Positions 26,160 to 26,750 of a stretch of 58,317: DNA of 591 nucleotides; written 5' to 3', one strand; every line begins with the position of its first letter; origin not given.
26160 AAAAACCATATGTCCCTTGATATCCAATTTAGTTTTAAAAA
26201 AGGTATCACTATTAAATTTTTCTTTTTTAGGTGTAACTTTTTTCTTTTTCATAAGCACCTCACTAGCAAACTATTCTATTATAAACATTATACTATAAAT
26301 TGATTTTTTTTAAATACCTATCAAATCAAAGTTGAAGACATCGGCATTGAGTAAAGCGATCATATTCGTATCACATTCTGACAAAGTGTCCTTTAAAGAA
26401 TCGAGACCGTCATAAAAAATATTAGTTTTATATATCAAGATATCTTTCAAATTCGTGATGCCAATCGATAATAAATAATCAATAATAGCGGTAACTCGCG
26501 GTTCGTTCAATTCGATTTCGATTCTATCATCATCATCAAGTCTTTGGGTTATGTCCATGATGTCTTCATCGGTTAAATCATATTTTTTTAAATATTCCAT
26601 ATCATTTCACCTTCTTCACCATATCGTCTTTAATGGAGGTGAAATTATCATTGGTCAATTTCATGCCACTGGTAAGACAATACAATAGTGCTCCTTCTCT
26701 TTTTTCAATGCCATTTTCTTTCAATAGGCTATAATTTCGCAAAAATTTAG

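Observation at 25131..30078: Self-contained, translationally coupled five-gene operon with no recognisable function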

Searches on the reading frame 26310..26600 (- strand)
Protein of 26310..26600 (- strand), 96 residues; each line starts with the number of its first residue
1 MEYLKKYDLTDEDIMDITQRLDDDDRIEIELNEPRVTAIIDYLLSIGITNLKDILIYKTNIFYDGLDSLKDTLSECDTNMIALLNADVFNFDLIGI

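Call 3: search_protein_families(library=pfam, proteins=[window:26310-26600:-], max_evalue=1)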
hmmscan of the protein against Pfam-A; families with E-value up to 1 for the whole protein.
window:26310-26600:- (96 aa): 0 families

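Call 4: search_protein_families(library=ncbifam, proteins=[window:26310-26600:-], max_evalue=1)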
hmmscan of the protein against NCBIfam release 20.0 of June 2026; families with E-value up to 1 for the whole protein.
window:26310-26600:- (96 aa): 0 families

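Call 5: search_protein_families(library=padloc, proteins=[window:26310-26600:-], max_evalue=1)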
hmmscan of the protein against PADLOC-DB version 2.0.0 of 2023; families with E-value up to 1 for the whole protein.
window:26310-26600:- (96 aa): 0 families

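Call 6: search_protein_families(library=phrogs, proteins=[window:26310-26600:-], max_evalue=1)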
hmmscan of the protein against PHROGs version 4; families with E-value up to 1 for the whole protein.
window:26310-26600:- (96 aa): 2 families
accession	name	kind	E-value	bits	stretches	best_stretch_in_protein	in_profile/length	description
phrog_12439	-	unknown function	0.0077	17.6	1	37-86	17-63/92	-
phrog_29556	-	unknown function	0.041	14.8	1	2-18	28-44/47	-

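Call 10: find_encoding_contigs(protein=window:26310-26600:-, flank=10000, max_places=10)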
Protein window:26310-26600:- (96 aa): 6 contigs read that carry it; 6 places shown.
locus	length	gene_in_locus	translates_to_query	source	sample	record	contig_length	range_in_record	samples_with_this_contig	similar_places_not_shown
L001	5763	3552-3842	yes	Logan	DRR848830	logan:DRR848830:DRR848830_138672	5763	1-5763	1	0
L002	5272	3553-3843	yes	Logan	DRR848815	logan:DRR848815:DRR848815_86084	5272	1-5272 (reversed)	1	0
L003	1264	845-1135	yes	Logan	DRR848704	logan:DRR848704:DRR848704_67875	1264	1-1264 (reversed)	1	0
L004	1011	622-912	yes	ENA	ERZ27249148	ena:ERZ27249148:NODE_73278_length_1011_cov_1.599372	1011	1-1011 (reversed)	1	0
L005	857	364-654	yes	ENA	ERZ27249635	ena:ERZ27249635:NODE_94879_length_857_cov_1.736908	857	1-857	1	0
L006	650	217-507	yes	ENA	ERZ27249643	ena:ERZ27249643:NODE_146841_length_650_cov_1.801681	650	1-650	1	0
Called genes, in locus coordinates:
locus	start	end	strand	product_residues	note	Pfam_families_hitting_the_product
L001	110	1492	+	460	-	-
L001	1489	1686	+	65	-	-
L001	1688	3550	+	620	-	-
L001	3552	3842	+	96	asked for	-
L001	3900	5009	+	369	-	PF17231:DUF5305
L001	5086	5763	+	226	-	?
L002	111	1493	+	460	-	-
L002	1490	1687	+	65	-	-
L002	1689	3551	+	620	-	-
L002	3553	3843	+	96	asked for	-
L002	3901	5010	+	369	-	PF17231:DUF5305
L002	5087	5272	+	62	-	?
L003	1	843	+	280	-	?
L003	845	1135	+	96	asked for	-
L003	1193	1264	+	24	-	?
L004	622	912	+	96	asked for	-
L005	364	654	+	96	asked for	-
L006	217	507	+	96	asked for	-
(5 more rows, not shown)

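Call 70: search_solved_structures(query=A5, max_evalue=10, show_alignments=3)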
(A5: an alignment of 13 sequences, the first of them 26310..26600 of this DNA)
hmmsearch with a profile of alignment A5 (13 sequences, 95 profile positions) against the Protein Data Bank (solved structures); distinct sequences matched with E-value up to 10: 8.
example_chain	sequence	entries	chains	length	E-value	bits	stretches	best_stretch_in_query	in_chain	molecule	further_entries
5il7_A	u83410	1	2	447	0.18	15.6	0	4-39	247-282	Rab family protein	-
36za_5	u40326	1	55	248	0.2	15.5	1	10-60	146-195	Tail Tube gp217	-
11fg_Z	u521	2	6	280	0.26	15.1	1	10-60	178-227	PVC Protein gp192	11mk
3iee_A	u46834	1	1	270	0.51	14.2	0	6-77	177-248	Putative exported protein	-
5oqm_k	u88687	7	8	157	0.58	14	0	22-49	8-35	Mediator of RNA polymerase II transcription subunit 10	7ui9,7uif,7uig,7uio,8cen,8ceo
28jw_m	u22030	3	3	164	0.67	13.8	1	5-48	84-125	uS13c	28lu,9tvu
3m66_A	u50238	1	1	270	0.83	13.5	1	4-78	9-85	mTERF domain-containing protein 1, mitochondrial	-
8kc5_A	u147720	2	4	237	0.86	13.4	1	10-82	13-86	De novo design protein -T09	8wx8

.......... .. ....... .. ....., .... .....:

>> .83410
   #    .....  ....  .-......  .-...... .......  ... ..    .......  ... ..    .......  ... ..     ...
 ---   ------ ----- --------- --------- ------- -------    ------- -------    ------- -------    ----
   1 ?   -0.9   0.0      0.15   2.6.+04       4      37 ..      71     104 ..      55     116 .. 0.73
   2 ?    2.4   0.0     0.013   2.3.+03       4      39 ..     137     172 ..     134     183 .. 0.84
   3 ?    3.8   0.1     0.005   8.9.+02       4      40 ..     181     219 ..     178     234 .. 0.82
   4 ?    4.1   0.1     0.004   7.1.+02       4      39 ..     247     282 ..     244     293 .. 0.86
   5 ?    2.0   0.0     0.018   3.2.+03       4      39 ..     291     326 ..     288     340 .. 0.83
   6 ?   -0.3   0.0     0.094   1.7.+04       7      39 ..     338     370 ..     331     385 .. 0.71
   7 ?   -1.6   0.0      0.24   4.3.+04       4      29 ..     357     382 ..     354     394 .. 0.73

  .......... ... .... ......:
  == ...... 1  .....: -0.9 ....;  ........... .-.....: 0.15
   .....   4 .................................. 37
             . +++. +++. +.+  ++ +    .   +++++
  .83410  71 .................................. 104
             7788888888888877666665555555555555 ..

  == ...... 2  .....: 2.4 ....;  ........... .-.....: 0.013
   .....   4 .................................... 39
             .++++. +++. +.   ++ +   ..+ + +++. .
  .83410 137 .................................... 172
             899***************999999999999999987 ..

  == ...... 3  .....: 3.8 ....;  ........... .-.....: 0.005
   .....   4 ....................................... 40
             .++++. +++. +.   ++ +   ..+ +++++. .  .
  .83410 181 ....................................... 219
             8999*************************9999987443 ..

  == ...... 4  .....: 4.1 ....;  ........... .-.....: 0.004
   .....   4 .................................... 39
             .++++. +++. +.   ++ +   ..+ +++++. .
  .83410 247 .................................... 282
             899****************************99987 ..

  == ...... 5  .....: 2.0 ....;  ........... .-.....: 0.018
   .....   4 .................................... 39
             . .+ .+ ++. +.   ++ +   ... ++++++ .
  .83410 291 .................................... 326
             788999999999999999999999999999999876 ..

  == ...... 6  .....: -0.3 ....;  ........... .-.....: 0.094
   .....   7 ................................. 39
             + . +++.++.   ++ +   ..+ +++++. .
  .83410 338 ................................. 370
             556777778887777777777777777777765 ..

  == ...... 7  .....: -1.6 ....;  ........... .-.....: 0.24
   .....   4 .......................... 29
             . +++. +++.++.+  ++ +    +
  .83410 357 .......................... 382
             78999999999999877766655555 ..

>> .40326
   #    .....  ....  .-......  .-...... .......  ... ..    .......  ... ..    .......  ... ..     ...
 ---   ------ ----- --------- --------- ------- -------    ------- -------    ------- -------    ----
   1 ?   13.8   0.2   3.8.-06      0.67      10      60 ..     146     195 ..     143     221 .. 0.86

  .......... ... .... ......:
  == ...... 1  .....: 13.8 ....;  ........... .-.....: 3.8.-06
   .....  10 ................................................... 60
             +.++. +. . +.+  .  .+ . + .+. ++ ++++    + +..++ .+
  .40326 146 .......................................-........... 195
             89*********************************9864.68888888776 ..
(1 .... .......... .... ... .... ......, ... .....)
